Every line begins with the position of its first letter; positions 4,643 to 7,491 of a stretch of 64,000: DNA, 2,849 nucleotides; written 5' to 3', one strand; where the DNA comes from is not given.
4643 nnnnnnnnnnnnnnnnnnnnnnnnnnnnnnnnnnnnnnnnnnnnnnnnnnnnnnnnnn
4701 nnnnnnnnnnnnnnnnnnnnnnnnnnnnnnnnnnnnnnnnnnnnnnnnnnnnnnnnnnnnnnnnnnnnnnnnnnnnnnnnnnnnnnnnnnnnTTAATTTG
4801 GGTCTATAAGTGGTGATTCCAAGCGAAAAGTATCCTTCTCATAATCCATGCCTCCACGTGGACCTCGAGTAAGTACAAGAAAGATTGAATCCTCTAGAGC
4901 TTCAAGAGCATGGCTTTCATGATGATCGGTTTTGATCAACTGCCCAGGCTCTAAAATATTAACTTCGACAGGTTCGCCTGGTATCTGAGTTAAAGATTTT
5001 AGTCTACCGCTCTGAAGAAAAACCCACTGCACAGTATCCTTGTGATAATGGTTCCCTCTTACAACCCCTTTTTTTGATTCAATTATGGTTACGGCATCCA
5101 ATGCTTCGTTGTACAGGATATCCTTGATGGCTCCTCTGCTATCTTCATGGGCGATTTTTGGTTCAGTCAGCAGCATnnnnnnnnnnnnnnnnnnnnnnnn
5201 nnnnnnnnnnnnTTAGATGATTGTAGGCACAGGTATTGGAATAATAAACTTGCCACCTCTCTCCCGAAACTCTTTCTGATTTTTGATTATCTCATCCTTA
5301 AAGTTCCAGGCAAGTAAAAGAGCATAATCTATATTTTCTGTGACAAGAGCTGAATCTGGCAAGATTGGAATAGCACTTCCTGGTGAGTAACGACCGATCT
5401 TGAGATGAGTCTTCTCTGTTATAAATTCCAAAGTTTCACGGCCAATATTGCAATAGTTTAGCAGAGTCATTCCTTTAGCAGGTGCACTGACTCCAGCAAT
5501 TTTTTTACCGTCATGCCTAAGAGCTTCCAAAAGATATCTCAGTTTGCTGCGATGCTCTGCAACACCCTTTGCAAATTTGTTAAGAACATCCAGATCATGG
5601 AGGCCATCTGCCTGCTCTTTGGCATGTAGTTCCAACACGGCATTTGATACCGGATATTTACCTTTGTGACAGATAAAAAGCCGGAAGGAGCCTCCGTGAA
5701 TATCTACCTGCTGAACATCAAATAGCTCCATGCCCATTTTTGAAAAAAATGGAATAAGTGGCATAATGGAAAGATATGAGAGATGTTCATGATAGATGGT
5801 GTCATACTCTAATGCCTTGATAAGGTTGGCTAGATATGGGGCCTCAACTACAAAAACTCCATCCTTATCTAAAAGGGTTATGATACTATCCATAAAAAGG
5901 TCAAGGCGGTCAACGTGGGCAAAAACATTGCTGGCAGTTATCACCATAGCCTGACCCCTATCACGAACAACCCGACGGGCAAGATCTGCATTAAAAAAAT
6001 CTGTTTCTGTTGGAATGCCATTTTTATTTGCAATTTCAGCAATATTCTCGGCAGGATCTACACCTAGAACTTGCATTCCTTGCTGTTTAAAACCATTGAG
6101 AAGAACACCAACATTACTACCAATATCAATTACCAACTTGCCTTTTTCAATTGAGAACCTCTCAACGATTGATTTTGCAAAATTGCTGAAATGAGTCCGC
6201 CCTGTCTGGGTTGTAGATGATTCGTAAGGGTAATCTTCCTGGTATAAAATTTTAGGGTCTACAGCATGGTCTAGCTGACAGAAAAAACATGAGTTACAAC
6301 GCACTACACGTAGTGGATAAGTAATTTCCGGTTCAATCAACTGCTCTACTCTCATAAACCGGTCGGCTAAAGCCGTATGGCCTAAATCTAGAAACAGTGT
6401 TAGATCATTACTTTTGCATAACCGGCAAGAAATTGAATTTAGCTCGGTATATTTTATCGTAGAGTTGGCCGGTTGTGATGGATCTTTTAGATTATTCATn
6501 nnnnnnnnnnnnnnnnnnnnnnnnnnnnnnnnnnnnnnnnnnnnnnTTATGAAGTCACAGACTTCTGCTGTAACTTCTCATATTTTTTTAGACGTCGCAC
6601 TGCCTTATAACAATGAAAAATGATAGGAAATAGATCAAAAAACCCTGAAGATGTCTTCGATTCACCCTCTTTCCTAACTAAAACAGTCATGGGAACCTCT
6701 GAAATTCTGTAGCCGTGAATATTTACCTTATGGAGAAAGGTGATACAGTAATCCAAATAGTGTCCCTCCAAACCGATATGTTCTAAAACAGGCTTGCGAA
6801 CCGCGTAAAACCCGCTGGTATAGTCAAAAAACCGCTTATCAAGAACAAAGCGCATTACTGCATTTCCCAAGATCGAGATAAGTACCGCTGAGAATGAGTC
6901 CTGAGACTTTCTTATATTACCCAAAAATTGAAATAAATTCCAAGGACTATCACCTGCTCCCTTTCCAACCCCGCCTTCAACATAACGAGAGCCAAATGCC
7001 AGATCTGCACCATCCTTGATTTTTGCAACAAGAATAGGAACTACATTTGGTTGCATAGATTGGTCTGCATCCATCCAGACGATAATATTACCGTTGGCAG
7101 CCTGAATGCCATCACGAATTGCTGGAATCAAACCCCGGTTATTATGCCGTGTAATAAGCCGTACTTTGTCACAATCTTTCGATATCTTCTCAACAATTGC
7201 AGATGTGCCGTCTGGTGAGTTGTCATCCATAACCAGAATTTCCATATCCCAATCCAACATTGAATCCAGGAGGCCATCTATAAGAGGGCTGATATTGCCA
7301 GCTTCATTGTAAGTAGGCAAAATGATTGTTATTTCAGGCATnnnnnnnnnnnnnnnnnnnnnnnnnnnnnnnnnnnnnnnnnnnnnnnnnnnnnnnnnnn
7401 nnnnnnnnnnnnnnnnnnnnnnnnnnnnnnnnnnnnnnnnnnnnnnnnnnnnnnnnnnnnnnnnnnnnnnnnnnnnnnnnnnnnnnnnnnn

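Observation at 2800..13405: PilZ-fronted ~10.6-kb operon: c-di-GMP receptor + Arn-like lipid-carrier glycosylation genes + three methylating enzymes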

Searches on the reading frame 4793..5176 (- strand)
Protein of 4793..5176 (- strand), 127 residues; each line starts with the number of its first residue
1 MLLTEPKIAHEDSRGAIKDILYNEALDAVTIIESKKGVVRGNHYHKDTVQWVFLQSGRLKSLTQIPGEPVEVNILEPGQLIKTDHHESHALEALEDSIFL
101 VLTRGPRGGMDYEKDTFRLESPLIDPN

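Call 3: search_protein_families(library=pfam, proteins=[window:4793-5176:-], max_evalue=0.01)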
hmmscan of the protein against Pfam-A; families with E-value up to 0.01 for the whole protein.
window:4793-5176:- (127 aa): 2 families
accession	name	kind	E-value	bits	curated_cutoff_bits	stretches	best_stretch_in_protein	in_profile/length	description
PF14667.12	Polysacc_synt_C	-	3.6e-06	27.5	28.7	1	10-57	1-48/111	Polysaccharide biosynthesis C-terminal domain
PF07883.17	Cupin_2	-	0.00039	20.5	27.2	1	35-99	6-64/70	Cupin domain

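Call 4: search_protein_families(library=ncbifam, proteins=[window:4793-5176:-], max_evalue=0.01)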
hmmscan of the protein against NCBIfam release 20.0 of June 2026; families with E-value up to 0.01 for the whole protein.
window:4793-5176:- (127 aa): 0 families

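Call 65: search_solved_structures(query=window:4793-5176:-, max_evalue=0.1)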
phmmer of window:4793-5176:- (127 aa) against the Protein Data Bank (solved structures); distinct sequences matched with E-value up to 0.1: 14.
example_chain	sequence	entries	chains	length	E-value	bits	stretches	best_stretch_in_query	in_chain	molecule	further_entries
2vqa_A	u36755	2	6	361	0.00051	23.6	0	34-95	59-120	SLL1358 PROTEIN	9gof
6ufi_A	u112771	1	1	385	0.0016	21.9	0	18-119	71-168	Cupin domain-containing protein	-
6tzp_A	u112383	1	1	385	0.006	20.1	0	18-119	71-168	Oxalate decarboxylase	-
5vg3_A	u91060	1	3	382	0.0082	19.7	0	18-119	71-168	Oxalate decarboxylase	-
1j58_A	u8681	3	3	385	0.0084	19.6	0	18-119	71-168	YVRK PROTEIN | OXALATE DECARBOXYLASE OXDC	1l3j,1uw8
4met_A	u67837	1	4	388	0.0088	19.6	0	18-119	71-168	Oxalate decarboxylase OxdC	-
2uyb_A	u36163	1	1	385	0.0089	19.5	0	18-118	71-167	OXALATE DECARBOXYLASE OXDC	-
2v09_A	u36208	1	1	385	0.009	19.5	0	18-111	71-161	OXALATE DECARBOXYLASE OXDC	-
5hi0_A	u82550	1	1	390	0.014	18.9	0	18-101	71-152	Oxalate decarboxylase OxdC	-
3s0m_A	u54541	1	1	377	0.016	18.8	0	18-100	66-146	Oxalate decarboxylase oxdC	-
2uy9_A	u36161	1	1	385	0.016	18.7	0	18-99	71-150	OXALATE DECARBOXYLASE OXDC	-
2uya_A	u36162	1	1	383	0.02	18.4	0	18-98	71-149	OXALATE DECARBOXYLASE OXDC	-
2uy8_A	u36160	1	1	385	0.058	16.9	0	29-60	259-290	OXALATE DECARBOXYLASE OXDC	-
6l9i_A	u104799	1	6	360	0.073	16.6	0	35-102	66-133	Oxalate decarboxylase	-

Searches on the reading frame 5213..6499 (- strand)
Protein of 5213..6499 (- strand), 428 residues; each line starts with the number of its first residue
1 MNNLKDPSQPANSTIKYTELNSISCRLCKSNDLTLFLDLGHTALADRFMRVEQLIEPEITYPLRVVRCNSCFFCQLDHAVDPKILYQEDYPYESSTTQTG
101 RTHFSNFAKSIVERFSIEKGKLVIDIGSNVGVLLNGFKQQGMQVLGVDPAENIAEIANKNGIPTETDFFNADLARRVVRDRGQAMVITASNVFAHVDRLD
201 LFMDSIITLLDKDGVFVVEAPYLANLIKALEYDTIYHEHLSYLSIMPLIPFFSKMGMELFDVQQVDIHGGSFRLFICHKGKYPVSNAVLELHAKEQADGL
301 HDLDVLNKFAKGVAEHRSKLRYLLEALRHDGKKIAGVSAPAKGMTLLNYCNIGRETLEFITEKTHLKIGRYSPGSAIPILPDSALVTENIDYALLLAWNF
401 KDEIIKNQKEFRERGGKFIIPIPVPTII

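Call 3: search_protein_families(library=pfam, proteins=[window:5213-6499:-], max_evalue=0.01)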
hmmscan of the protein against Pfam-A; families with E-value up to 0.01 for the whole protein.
window:5213-6499:- (428 aa): 7 families
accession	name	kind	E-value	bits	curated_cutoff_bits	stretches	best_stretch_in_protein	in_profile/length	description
PF08484.17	Methyltransf_14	-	1.1e-52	178.4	23.5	1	267-423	2-160/160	C-methyltransferase C-terminal domain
PF08421.16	Methyltransf_13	-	1.1e-20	73.9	31.3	1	25-86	1-62/62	Putative zinc binding domain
PF13489.12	Methyltransf_23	-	2.7e-15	56.9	27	1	106-245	7-147/164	Methyltransferase domain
PF08241.18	Methyltransf_11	-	5.9e-08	33.7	21.2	1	125-218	2-95/95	Methyltransferase domain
PF08242.18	Methyltransf_12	-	1.8e-06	29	30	1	124-216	1-98/98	Methyltransferase domain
PF13649.12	Methyltransf_25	-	5.5e-06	27.4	27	1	123-214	1-97/97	Methyltransferase domain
PF13847.12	Methyltransf_31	-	0.0019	18.4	27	1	118-231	2-123/145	Methyltransferase domain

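Call 4: search_protein_families(library=ncbifam, proteins=[window:5213-6499:-], max_evalue=0.01)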
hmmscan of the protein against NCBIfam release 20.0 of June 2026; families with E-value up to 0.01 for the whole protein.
window:5213-6499:- (428 aa): 6 families
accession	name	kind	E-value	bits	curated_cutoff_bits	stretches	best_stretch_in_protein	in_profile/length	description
TIGR01983.1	UbiG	equivalog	2.5e-08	33.5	102.95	1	119-218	49-151/228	bifunctional 2-polyprenyl-6-hydroxyphenol methylase/3-demethylubiquinol 3-O-methyltransferase UbiG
NF045667.1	MTase_DVU1556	equivalog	7.4e-05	22.3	155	1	109-219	12-120/213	DVU_1556 family methyltransferase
NF043040.1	corrin_prot_MT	hypoth_equivalog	0.00046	19.7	180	1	92-218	15-147/216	corrinoid protein-associated methyltransferase CpaM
TIGR02021.1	BchM-ChlM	equivalog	0.0019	17.6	158.9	1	98-161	34-96/218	magnesium protoporphyrin IX methyltransferase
TIGR02072.1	BioC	equivalog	0.0033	17.2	184.95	1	120-228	35-142/244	malonyl-ACP O-methyltransferase BioC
NF002463.0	PRK01683.1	equivalog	0.0066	16.1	297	0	108-221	20-131/258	trans-aconitate 2-methyltransferase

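Call 66: search_solved_structures(query=window:5213-6499:-, max_evalue=0.001)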
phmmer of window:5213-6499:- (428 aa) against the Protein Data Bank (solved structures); distinct sequences matched with E-value up to 0.001: 10.
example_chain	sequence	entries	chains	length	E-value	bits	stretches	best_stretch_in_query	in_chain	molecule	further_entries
4rv9_A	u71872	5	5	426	1e-99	337.6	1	23-428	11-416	D-mycarose 3-C-methyltransferase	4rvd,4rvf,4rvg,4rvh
3ndi_A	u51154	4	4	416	1.6e-79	271.1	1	24-423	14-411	Methyltransferase | TcaB9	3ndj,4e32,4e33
4e2y_A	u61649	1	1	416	4.1e-79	269.7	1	24-423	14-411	TcaB9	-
4e31_A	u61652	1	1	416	5.7e-79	269.3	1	24-423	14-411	TcaB9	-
4e2x_A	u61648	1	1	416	5.7e-79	269.3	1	24-423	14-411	TcaB9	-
4e2z_A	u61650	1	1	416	1.5e-78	267.9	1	24-423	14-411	TcaB9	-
4e2w_A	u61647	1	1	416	1.5e-78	267.9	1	24-423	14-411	TcaB9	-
4e30_A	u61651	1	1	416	3.9e-78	266.5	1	24-423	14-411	TcaB9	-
5t64_A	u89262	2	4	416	5.1e-78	266.1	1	24-424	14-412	Sugar 3-C-methyl transferase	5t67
5t6b_A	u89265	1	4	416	2.2e-76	260.8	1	24-423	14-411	Sugar 3-C-methyl transferase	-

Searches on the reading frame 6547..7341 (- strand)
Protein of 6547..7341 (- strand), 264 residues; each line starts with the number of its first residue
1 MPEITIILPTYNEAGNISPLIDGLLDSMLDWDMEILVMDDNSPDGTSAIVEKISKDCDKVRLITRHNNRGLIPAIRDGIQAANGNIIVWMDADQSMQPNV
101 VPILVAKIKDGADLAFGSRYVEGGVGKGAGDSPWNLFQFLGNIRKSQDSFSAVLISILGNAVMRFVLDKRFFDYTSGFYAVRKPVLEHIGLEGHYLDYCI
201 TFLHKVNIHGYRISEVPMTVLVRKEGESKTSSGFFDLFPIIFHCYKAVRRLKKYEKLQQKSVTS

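Call 3: search_protein_families(library=pfam, proteins=[window:6547-7341:-], max_evalue=0.01)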
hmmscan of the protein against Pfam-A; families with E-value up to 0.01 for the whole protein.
window:6547-7341:- (264 aa): 3 families
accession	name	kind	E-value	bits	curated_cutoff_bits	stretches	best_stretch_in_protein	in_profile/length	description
PF00535.33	Glycos_transf_2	-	5.3e-33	114.7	23.3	1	5-170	1-166/168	Glycosyl transferase family 2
PF13641.12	Glyco_tranf_2_3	-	1.9e-08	35.1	27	1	2-108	1-111/230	Glycosyltransferase like family 2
PF10111.15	Glyco_tranf_2_2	-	0.0083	16.1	27.3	0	6-98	2-96/276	Glycosyltransferase like family 2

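Call 4: search_protein_families(library=ncbifam, proteins=[window:6547-7341:-], max_evalue=0.01)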
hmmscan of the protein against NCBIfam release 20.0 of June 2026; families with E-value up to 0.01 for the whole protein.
window:6547-7341:- (264 aa): 26 families (the best 25 are shown)
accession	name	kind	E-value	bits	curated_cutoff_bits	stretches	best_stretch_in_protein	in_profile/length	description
TIGR03937.1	PgaC_IcaA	equivalog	2.5e-16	59.7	422.3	1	2-114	45-156/407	poly-beta-1,6-N-acetyl-D-glucosamine synthase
NF047588.1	GlcsyltransPgfSStrep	equivalog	9.2e-15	54.6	500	1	4-123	3-125/308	glycosyltransferase PgfS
NF007986.1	PRK10714.1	equivalog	5.6e-14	51.9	529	1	3-115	7-122/316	undecaprenyl-phosphate 4-deoxy-4-formamido-L-arabinose transferase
TIGR04182.1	glyco_TIGR04182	equivalog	1.3e-13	51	325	1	3-122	1-112/293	S-layer glycoprotein N-glycosyltransferase AglJ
NF007482.0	PRK10073.1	equivalog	3.7e-12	45.9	423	1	2-106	6-108/334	glycosyltransferase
NF050050.1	ProtGlycPglI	equivalog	6.6e-12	45.4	500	1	1-119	1-119/306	GalNAc(5)-diNAcBac-PP-undecaprenol beta-1,3-glucosyltransferase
TIGR03469.1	HpnB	hypoth_equivalog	1.8e-11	43.7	379.25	1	2-111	44-163/386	hopene-associated glycosyltransferase HpnB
NF047683.1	TeichurnBiosyTuaG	equivalog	4.2e-11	43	400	1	2-99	6-102/252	teichuronic acid biosynthesis protein TuaG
TIGR04283.1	glyco_like_mftF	equivalog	6.8e-11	42.2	182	1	4-108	1-97/221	TIGR04283 family arsenosugar biosynthesis glycosyltransferase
NF041875.1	EPS_EpsD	equivalog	7e-11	42.1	370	1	5-101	2-97/325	exopolysaccharide biosynthesis glycosyltransferase EpsD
NF038302.1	EPS_HpsE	equivalog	9.2e-11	41.3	300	1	3-101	2-104/307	hormogonium polysaccharide biosynthesis glycosyltransferase HpsE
NF045692.1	OglycostaseCruG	equivalog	7.7e-10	38.2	600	1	3-109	42-153/386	2'-O-glycosyltransferase CruG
NF041391.1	DPhHxTase_Halo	equivalog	9.4e-10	37.8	375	1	10-223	3-186/213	dolichyl-phosphate hexose transferase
NF053739.1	GlytfEpsEBac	equivalog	3.1e-08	32.9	450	1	2-94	1-93/265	glycosyltransferase EpsE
NF010496.0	PRK13915.1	equivalog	8e-08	31.7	262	1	3-108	32-142/307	glucosyl-3-phosphoglycerate synthase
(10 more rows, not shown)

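Call 68: search_solved_structures(query=window:6547-7341:-, max_evalue=0.00001)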
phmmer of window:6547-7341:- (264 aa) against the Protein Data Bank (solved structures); distinct sequences matched with E-value up to 0.00001: 20.
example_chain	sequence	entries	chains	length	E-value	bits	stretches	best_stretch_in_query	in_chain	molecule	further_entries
5mlz_A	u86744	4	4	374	1.5e-28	103.3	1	3-249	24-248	Dolichol monophosphate mannose synthase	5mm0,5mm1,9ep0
9bhc_C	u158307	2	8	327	4.2e-14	55.9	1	3-115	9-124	Undecaprenyl-phosphate 4-deoxy-4-formamido-L-arabinose transferase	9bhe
8vxh_A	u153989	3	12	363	6.2e-14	55.3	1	3-115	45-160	Undecaprenyl-phosphate 4-deoxy-4-formamido-L-arabinose transferase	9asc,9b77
2z87_A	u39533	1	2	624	4.7e-13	52.4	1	2-113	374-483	Chondroitin synthase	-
2z86_A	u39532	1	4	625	4.7e-13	52.4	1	2-113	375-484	Chondroitin synthase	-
9hwj_A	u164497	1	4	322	1.1e-11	47.9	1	3-115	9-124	Undecaprenyl-phosphate 4-deoxy-4-formamido-L-arabinose transferase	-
9omm_A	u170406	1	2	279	3e-10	43.3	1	3-125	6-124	Glycosyltransferase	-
9omh_A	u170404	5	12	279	3e-10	43.3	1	3-125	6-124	Glycosyltransferase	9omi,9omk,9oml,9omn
9omj_A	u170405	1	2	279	3.2e-10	43.2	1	3-125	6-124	Glycosyltransferase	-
5eke_A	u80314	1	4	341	2.5e-09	40.2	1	3-121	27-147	Uncharacterized glycosyltransferase sll0501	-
5ekp_C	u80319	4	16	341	2.5e-09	40.2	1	3-121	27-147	Uncharacterized glycosyltransferase sll0501 | Glycosyltransferase sll0501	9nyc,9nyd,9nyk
9nye_A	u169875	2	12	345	2.6e-09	40.2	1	3-121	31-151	Glycosyltransferase sll0501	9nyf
6yv7_B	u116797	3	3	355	6.5e-08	35.6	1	2-95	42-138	Glycosyl transferase, family 2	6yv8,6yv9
6yv7_A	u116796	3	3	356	6.6e-08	35.6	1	2-95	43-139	Glycosyl transferase, family 2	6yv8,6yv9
3bcv_A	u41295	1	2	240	7.4e-08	35.4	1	1-99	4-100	Putative glycosyltransferase protein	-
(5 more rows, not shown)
